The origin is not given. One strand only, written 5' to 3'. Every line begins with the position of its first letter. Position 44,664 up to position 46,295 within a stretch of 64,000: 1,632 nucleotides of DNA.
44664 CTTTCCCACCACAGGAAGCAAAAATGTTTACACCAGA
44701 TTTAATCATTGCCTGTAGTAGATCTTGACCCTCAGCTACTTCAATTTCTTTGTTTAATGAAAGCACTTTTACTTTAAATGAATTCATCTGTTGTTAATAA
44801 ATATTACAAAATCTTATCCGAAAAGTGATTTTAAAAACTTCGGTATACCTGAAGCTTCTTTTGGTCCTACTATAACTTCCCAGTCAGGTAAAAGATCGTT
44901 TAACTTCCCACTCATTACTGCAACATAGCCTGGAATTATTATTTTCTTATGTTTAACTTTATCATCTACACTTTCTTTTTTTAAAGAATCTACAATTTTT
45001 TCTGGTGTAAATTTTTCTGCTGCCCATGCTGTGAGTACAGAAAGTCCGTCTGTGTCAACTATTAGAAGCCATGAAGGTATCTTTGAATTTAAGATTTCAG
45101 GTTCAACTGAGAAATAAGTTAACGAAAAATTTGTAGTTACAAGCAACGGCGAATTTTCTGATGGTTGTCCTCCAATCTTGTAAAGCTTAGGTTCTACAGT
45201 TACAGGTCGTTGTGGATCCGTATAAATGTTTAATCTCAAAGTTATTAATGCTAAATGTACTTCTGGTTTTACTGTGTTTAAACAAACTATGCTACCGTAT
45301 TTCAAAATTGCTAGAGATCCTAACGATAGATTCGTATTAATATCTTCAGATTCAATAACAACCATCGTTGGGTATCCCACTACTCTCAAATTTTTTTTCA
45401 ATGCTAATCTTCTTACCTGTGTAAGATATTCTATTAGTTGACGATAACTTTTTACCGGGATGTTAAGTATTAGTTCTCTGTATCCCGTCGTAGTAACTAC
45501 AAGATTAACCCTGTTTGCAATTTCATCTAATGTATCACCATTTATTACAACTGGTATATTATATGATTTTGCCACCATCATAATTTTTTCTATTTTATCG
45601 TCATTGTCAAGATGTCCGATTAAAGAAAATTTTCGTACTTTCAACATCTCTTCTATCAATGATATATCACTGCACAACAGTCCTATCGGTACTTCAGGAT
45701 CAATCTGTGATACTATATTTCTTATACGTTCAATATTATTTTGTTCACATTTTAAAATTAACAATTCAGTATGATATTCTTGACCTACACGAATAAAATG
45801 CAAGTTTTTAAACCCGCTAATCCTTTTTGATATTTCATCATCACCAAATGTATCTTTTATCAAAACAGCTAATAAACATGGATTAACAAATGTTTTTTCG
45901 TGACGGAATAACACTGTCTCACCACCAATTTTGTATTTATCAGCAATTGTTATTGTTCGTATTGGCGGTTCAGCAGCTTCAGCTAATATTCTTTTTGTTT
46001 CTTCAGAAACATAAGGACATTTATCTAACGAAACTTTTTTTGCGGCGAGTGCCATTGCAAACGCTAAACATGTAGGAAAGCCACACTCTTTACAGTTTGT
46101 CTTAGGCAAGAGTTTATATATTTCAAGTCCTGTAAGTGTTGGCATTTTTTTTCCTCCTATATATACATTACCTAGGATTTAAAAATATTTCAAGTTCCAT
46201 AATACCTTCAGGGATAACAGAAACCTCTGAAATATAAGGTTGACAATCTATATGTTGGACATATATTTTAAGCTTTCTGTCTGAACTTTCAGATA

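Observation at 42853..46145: Orphan corrinoid iron-sulfur protein (AcsC) with its own RACo activase, without AcsD, methyltransferase or CODH/ACS partners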

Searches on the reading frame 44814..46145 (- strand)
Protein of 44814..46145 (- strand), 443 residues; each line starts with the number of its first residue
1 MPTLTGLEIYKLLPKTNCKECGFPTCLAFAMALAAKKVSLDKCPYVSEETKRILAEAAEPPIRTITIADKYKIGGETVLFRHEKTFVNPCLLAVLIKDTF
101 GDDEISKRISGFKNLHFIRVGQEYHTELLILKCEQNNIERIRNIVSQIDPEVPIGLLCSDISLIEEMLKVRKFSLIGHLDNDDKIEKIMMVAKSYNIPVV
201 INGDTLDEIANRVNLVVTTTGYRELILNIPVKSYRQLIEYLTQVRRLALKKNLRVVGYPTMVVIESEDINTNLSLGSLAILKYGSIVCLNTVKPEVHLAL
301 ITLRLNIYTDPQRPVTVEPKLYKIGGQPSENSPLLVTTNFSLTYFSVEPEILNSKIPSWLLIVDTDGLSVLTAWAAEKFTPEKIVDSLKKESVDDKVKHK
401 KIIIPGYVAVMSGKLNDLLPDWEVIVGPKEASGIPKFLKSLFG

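Call 3: search_protein_families(library=pfam, proteins=[window:44814-46145:-], max_evalue=0.01)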
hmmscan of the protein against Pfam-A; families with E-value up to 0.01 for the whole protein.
window:44814-46145:- (443 aa): 2 families
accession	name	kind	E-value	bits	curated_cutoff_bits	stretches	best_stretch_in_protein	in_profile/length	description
PF03599.22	CdhD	-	3e-72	243.9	24.8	1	71-437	11-386/387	CO dehydrogenase/acetyl-CoA synthase delta subunit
PF04060.18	FeS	-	8.3e-15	54.7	23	1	13-45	1-33/33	Putative Fe-S cluster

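Call 4: search_protein_families(library=ncbifam, proteins=[window:44814-46145:-], max_evalue=0.01)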
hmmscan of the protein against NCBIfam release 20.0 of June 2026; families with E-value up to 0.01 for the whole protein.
window:44814-46145:- (443 aa): 12 families
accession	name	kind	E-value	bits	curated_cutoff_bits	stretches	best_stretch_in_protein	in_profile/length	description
NF003195.0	PRK04165.1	equivalog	6.5e-145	483.4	306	1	4-440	3-445/450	acetyl-CoA decarbonylase/synthase complex subunit gamma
NF043039.1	HgcAB_like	equivalog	4e-22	79.3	285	1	314-440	13-137/350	HgcAB-like fusion protein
NF040863.1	HgcA_corrinoid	equivalog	1.5e-17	63.7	275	1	316-440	29-151/325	mercury methylation corrinoid protein HgcA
TIGR01944.1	rnfB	subfamily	8.7e-09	35.2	68.7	1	8-61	39-91/190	RnfABCDGE type electron transport complex subunit B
NF006446.0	PRK08764.1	equivalog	2.2e-08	34.1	220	1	9-63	12-66/139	Rnf electron transport complex subunit RnfB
NF005415.0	PRK06991.1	equivalog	1.5e-07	31.3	281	1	9-61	11-63/284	electron transport complex subunit RsxB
NF003475.0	PRK05113.1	equivalog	2.9e-06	27.3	203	1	9-84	40-113/190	electron transport complex subunit RsxB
NF041836.1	rnfB_Methano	equivalog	0.00033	20.2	445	1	8-51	42-85/265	Rnf electron transport complex subunit RnfB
NF005505.0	PRK07118.1-4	equivalog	0.0004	20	378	1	8-48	42-82/265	Fe-S cluster domain-containing protein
NF005506.0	PRK07118.1-5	equivalog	0.00052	19.5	388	1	9-56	42-89/279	Fe-S cluster domain-containing protein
NF005504.0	PRK07118.1-3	equivalog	0.00059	19.3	437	1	9-50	40-82/293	Fe-S cluster domain-containing protein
NF011063.0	PRK14494.1-2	equivalog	0.0038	17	258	0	10-35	139-164/227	putative molybdopterin-guanine dinucleotide biosynthesis protein MobB/FeS domain-containing protein protein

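Call 10: find_encoding_contigs(protein=window:44814-46145:-, flank=10000, max_places=10)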
Protein window:44814-46145:- (443 aa): 3 contigs read that carry it; 2 places shown.
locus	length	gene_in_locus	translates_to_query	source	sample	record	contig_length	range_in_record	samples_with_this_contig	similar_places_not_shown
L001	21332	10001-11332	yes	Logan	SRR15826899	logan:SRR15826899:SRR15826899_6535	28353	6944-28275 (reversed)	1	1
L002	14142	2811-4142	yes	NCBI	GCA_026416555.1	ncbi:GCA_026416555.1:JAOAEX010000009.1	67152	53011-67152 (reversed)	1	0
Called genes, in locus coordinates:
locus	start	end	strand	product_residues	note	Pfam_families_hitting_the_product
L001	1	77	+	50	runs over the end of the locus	?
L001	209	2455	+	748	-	PF01547:SBP_bac_1, PF13416:SBP_bac_8, PF00528:BPD_transp_1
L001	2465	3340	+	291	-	PF00528:BPD_transp_1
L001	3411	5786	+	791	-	PF01301:Glyco_hydro_35, PF02449:Glyco_hydro_42, PF22369:GLMA_2nd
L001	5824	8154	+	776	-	PF06165:GH94_b-supersand, PF17167:Glyco_hydro_94, PF06202:GDE_C (weak)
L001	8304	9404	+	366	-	PF13439:Glyco_transf_4, PF09314:DUF1972 (weak), PF00534:Glycos_transf_1, PF13692:Glyco_trans_1_4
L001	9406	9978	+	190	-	-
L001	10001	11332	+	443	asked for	PF04060:FeS, PF03599:CdhD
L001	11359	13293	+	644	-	PF00111:Fer2, PF17650:RACo_linker, PF17651:Raco_middle, PF14574:RACo_C_ter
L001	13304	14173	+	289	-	PF01063:Aminotran_4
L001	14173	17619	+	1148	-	PF02811:PHP, PF07733:DNA_pol3_alpha, PF17657:DNA_pol3_finger, PF14579:HHH_6, PF01336:tRNA_anti-codon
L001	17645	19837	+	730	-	PF03772:Competence, PF00753:Lactamase_B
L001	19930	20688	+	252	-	PF00696:AA_kinase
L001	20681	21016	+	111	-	PF01035:DNA_binding_1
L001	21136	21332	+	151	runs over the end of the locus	PF18306:LDcluster4, PF03641:Lysine_decarbox (weak)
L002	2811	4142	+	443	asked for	PF04060:FeS, PF03599:CdhD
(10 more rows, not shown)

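Call 11: search_solved_structures(query=window:44814-46145:-, show_alignments=2)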
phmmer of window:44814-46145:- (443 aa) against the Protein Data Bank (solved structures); distinct sequences matched with E-value up to 0.001: 4.
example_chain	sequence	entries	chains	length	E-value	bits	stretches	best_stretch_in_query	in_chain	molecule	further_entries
2h9a_A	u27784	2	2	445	2.9e-118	398.8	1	4-440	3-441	Carbon monoxide dehydrogenase corrinoid/iron-sulfur protein, gamma subunit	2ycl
4c1n_A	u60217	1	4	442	4e-118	398.3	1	4-440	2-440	CARBON MONOXIDE DEHYDROGENASE CORRINOID/IRON-SULFUR PROTEIN, GAMMA SUBUNIT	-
4djd_C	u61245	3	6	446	2.1e-103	349.8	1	4-439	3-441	Corrinoid/iron-sulfur protein large subunit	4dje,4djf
9fzy_F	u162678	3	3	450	9.6e-103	347.6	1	3-441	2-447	Corrinoid iron-sulfur protein large subunit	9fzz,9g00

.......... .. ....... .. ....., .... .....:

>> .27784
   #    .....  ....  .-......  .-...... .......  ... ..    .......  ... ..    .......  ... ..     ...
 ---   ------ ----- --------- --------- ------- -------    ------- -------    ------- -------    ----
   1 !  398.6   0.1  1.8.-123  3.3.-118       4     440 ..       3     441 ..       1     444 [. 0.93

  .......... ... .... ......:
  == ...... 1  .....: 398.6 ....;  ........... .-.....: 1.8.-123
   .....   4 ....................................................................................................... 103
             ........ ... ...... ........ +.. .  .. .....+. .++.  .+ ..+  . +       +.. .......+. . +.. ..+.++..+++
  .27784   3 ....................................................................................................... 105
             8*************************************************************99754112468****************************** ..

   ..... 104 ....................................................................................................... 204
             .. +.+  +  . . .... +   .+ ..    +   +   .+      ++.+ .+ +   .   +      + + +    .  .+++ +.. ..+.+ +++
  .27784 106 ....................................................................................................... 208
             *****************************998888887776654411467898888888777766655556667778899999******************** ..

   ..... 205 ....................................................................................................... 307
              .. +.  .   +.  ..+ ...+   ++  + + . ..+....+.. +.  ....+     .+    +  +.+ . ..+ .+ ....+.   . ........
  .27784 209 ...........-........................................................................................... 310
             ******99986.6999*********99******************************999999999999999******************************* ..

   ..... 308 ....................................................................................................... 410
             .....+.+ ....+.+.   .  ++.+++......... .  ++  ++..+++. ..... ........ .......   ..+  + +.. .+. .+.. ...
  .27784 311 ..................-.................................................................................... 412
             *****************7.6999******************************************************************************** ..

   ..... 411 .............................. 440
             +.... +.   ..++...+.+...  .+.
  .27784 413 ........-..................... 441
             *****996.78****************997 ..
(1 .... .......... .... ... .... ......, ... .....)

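Call 12: find_homologous_proteins(query=window:44814-46145:-, max_evalue=1e-30)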
Query window:44814-46145:- (443 aa): 7997 proteins with E <= 1e-30 among 8000 candidates; the best 120 are listed.
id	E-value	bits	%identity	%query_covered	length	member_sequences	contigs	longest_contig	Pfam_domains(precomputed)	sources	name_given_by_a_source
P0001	6.4e-290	979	100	100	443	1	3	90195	PF04060.19,PF03599.23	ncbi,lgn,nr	ncbi:MAG: acetyl-CoA decarbonylase/synthase complex subunit gamma [Endomicrobia bacterium]|nr:acetyl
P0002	8.1e-244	827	83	100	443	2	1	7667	PF04060.19,PF03599.23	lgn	-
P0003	1.1e-220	751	75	99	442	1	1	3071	PF04060.19,PF03599.23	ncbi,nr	ncbi:MAG: acetyl-CoA decarbonylase/synthase complex subunit gamma [Endomicrobia bacterium]|nr:acetyl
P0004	8.9e-220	748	76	100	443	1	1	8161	PF04060.19,PF03599.23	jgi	-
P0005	9.2e-220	748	76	100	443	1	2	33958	PF04060.19,PF03599.23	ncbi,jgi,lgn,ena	-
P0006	3.9e-219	746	76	100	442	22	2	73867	PF04060.19,PF03599.23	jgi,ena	-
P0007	1.3e-216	738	75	100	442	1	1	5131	PF04060.19,PF03599.23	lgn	-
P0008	1.4e-215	734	75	100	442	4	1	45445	PF04060.19,PF03599.23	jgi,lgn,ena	-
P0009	8.2e-215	732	74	100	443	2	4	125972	PF04060.19,PF03599.23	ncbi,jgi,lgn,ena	-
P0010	3.3e-214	730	73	99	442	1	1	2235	PF04060.19,PF03599.23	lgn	-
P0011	6.8e-214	729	73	99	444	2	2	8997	PF04060.19,PF03599.23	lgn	-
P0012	2.1e-210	717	72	100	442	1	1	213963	PF04060.19,PF03599.23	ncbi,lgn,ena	-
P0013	4.3e-208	710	70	100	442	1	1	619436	PF04060.19,PF03599.23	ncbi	-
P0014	4.5e-203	693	69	100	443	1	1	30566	PF04060.19,PF03599.23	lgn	-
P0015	2.1e-201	688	68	100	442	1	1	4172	PF04060.19,PF03599.23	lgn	-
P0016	1.1e-197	675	68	100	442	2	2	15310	PF04060.19,PF03599.23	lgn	-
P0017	3.4e-196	670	69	99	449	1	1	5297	PF04060.19,PF03599.23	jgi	-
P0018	5.4e-195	666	69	99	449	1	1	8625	PF04060.19,PF03599.23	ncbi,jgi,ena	-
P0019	1.2e-194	665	67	99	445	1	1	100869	PF04060.19,PF03599.23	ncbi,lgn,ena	-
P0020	2.2e-194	664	67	99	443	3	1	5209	PF04060.19,PF03599.23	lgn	-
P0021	1.4e-193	662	65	100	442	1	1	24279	PF04060.19,PF03599.23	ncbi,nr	ncbi:MAG: acetyl-CoA decarbonylase/synthase complex subunit gamma [Endomicrobia bacterium]|nr:acetyl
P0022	4.0e-192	657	67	100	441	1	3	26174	PF04060.19,PF03599.23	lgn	-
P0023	4.3e-192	657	67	100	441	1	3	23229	PF04060.19,PF03599.23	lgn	-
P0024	1.1e-191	656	67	100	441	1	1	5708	PF04060.19,PF03599.23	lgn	-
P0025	1.4e-190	652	66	99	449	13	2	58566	PF04060.19,PF03599.23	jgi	-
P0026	2.1e-187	641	65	99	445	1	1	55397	PF04060.19,PF03599.23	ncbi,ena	-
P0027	1.4e-174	599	61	100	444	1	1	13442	PF04060.19,PF03599.23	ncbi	ncbi:MAG: acetyl-CoA decarbonylase/synthase complex subunit gamma [Endomicrobiia bacterium]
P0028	3.0e-162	559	57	99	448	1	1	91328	PF04060.19,PF03599.23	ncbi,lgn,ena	-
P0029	5.3e-155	535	56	100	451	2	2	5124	PF04060.19,PF03599.23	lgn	-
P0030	1.3e-154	533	57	99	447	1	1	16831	PF04060.19,PF03599.23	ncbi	-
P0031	3.6e-153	529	55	99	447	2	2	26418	PF04060.19,PF03599.23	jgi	-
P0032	2.5e-151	523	55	99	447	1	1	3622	PF04060.19,PF03599.23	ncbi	ncbi:MAG: acetyl-CoA decarbonylase/synthase complex subunit gamma [Endomicrobiia bacterium]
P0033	3.8e-150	519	56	99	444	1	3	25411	PF04060.19,PF03599.23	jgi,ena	-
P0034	8.3e-150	518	54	99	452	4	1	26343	PF04060.19,PF03599.23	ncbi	ncbi:MAG: acetyl-CoA decarbonylase/synthase complex subunit gamma [Elusimicrobiota bacterium]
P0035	2.4e-149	516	55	99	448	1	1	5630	PF04060.19,PF03599.23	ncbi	-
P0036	3.6e-146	506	54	99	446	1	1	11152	PF04060.19,PF03599.23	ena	-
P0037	1.8e-145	503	55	99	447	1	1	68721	PF04060.19,PF03599.23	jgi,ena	-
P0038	9.5e-145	501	54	99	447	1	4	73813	PF04060.19,PF03599.23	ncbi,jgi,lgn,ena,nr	ncbi:MAG: acetyl-CoA decarbonylase/synthase complex subunit gamma [Elusimicrobia bacterium]|nr:acety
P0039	5.4e-143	495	54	99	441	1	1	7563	PF04060.19,PF03599.23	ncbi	ncbi:MAG: acetyl-CoA decarbonylase/synthase complex subunit gamma [Elusimicrobiota bacterium]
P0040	1.0e-142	494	55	99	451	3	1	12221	PF04060.19,PF03599.23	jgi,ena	-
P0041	3.3e-141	489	53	99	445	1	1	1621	PF04060.19,PF03599.23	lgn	-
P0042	4.3e-141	489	56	99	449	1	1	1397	PF04060.19,PF03599.23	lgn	-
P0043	2.2e-140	487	54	99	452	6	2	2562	PF04060.19,PF03599.23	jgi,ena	-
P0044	2.8e-139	483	52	99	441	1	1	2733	PF04060.19,PF03599.23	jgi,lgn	jgi:acetyl-CoA decarbonylase/synthase complex subunit gamma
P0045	1.7e-138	480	52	99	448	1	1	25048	PF04060.19,PF03599.23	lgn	-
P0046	7.5e-138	478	52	99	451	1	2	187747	PF04060.19,PF03599.23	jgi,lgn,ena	-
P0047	3.1e-137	476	52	100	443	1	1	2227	PF04060.19,PF03599.23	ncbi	-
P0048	3.2e-135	470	54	100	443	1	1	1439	PF04060.19,PF03599.23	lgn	-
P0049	6.7e-135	468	50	99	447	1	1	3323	PF04060.19,PF03599.23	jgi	-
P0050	2.6e-134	467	49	99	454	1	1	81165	PF04060.19,PF03599.23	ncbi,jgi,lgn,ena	ncbi:MAG: acetyl-CoA decarbonylase/synthase complex subunit gamma [Elusimicrobiota bacterium]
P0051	1.2e-132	461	50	99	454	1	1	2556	PF04060.19,PF03599.23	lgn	-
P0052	1.3e-132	461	51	99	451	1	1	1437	PF04060.19,PF03599.23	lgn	-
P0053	6.0e-132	459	49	99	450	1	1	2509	PF04060.19,PF03599.23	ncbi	-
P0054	1.6e-131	457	51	100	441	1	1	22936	PF04060.19,PF03599.23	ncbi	-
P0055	2.8e-131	457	50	100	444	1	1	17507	PF04060.19,PF03599.23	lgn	-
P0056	4.3e-130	453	51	99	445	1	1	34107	PF04060.19,PF03599.23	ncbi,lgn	-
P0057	1.8e-129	451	50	99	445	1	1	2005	PF04060.19,PF03599.23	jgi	-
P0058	2.3e-129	450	50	99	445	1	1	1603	PF04060.19,PF03599.23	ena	-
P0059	3.3e-129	450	49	99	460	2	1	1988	PF04060.19,PF03599.23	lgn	-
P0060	5.5e-129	449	50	99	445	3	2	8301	PF04060.19,PF03599.23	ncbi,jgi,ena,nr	ncbi:MAG: acetyl-CoA decarbonylase/synthase complex subunit gamma [Elusimicrobiota bacterium]|nr:ace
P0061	5.9e-129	449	49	99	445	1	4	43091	PF04060.19,PF03599.23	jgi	-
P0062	6.8e-129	449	49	100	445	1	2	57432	PF04060.19,PF03599.23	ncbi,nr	ncbi:MAG: acetyl-CoA decarbonylase/synthase complex subunit gamma [Candidatus Omnitrophica bacterium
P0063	9.4e-129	448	50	99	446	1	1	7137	PF04060.19,PF03599.23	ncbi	ncbi:MAG: acetyl-CoA decarbonylase/synthase complex subunit gamma [Elusimicrobiota bacterium]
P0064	1.2e-128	448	51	99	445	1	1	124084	PF04060.19,PF03599.23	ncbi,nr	ncbi:MAG: acetyl-CoA decarbonylase/synthase complex subunit gamma [Candidatus Omnitrophica bacterium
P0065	1.2e-128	448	49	99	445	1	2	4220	PF04060.19,PF03599.23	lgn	-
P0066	1.3e-128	448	49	99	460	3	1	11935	PF04060.19,PF03599.23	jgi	-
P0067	1.3e-128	448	50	99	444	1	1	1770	PF04060.19,PF03599.23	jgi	-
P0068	1.4e-128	448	51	99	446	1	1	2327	PF04060.19,PF03599.23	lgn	-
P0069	3.0e-128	447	50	99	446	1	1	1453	PF04060.19,PF03599.23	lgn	-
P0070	3.2e-128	446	49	99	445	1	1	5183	PF04060.19,PF03599.23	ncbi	-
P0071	3.3e-128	446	50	99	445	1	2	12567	PF04060.19,PF03599.23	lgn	-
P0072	3.6e-128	446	49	99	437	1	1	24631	PF04060.19,PF03599.23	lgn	-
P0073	4.9e-128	446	49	99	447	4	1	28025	PF04060.19,PF03599.23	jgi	-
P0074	5.5e-128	446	50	99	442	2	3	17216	PF04060.19,PF03599.23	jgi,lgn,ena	-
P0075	1.2e-127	445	49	99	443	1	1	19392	PF04060.19,PF03599.23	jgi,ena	-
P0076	1.5e-127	444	49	99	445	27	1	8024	PF04060.19,PF03599.23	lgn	-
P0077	3.0e-127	443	49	99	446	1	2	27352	PF04060.19,PF03599.23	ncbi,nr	ncbi:MAG: acetyl-CoA decarbonylase/synthase complex subunit gamma [Candidatus Omnitrophica bacterium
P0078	3.2e-127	443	49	99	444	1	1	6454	PF04060.19,PF03599.23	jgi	jgi:acetyl-CoA decarbonylase/synthase complex subunit gamma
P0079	3.7e-127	443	48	99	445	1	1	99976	PF04060.19,PF03599.23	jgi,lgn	-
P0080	3.8e-127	443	49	99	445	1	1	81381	PF04060.19,PF03599.23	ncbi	-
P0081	5.8e-127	442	50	99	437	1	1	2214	PF04060.19,PF03599.23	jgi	jgi:acetyl-CoA decarbonylase/synthase complex subunit gamma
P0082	5.9e-127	442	49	99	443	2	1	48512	PF04060.19,PF03599.23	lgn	-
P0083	6.5e-127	442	49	99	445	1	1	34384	PF04060.19,PF03599.23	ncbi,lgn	-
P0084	9.5e-127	442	48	99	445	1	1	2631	PF04060.19,PF03599.23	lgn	-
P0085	9.8e-127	442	49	99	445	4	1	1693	PF04060.19,PF03599.23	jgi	-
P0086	1.4e-126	441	49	99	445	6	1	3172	PF04060.19,PF03599.23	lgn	-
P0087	2.2e-126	440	49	99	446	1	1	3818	PF04060.19,PF03599.23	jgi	jgi:acetyl-CoA decarbonylase/synthase complex subunit gamma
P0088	2.3e-126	440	49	99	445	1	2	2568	PF04060.19,PF03599.23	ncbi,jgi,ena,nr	ncbi:MAG: acetyl-CoA decarbonylase/synthase complex subunit gamma [Candidatus Aminicenantes bacteriu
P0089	3.6e-126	440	50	100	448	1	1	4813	PF04060.19,PF03599.23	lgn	-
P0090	8.7e-126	438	50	99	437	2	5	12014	PF04060.19,PF03599.23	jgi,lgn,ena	-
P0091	1.6e-125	438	51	93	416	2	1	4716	PF03599.23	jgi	jgi:acetyl-CoA decarbonylase/synthase complex subunit gamma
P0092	1.7e-125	438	49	99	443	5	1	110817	PF04060.19,PF03599.23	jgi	-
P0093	2.2e-125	437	48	99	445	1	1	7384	PF04060.19,PF03599.23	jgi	-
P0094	2.2e-125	437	49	99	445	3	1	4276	PF04060.19,PF03599.23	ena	-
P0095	2.8e-125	437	49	99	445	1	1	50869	PF04060.19,PF03599.23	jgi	jgi:acetyl-CoA decarbonylase/synthase complex subunit gamma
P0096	2.8e-125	437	48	99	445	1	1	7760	PF04060.19,PF03599.23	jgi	-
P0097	3.0e-125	437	48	99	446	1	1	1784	PF04060.19,PF03599.23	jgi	-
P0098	3.4e-125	437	47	99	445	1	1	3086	PF04060.19,PF03599.23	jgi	jgi:acetyl-CoA decarbonylase/synthase complex subunit gamma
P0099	5.5e-125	436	52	93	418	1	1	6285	PF03599.23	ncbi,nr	ncbi:MAG: hypothetical protein A3J83_06550 [Elusimicrobia bacterium RIFOXYA2_FULL_40_6]|nr:MAG: hypo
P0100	5.5e-125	436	48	99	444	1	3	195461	PF04060.19,PF03599.23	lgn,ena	-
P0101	7.4e-125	435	48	99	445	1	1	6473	PF04060.19,PF03599.23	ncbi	ncbi:Corrinoid/iron-sulfur protein large subunit [subsurface metagenome]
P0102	8.3e-125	435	49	99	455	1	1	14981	PF04060.19,PF03599.23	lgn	-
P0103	1.5e-124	434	48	99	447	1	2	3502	PF04060.19,PF03599.23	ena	-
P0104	1.8e-124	434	48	99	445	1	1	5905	PF04060.19,PF03599.23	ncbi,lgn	-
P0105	1.9e-124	434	48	99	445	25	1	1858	PF04060.19,PF03599.23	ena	-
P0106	3.0e-124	433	48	99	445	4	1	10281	PF04060.19,PF03599.23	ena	-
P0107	3.3e-124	433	48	99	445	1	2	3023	PF04060.19,PF03599.23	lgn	-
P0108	4.7e-124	433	48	99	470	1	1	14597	PF04060.19,PF03599.23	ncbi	-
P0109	5.9e-124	432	50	99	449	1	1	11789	PF04060.19,PF03599.23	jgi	jgi:acetyl-CoA decarbonylase/synthase complex subunit gamma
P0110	1.1e-123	432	48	99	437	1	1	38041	PF04060.19,PF03599.23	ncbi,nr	ncbi:MAG: acetyl-CoA decarbonylase/synthase complex subunit gamma [Elusimicrobia bacterium]|nr:acety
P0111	1.2e-123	431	49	99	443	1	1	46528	PF04060.19,PF03599.23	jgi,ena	-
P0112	1.2e-123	431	49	99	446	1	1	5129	PF04060.19,PF03599.23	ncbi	-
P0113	1.3e-123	431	48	99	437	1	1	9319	PF04060.19,PF03599.23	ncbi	ncbi:MAG: acetyl-CoA decarbonylase/synthase complex subunit gamma [Elusimicrobiota bacterium]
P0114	1.8e-123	431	49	100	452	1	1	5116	PF04060.19,PF03599.23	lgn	-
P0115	2.2e-123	431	49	99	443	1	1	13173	PF04060.19,PF03599.23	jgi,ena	-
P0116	2.3e-123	431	49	99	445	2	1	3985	PF04060.19,PF03599.23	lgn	-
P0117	2.4e-123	430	48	100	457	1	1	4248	PF04060.19,PF03599.23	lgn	-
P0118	2.7e-123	430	48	99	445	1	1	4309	PF04060.19,PF03599.23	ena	-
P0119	2.8e-123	430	48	99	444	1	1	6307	PF04060.19,PF03599.23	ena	-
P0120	3.2e-123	430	48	99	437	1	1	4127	PF04060.19,PF03599.23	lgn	-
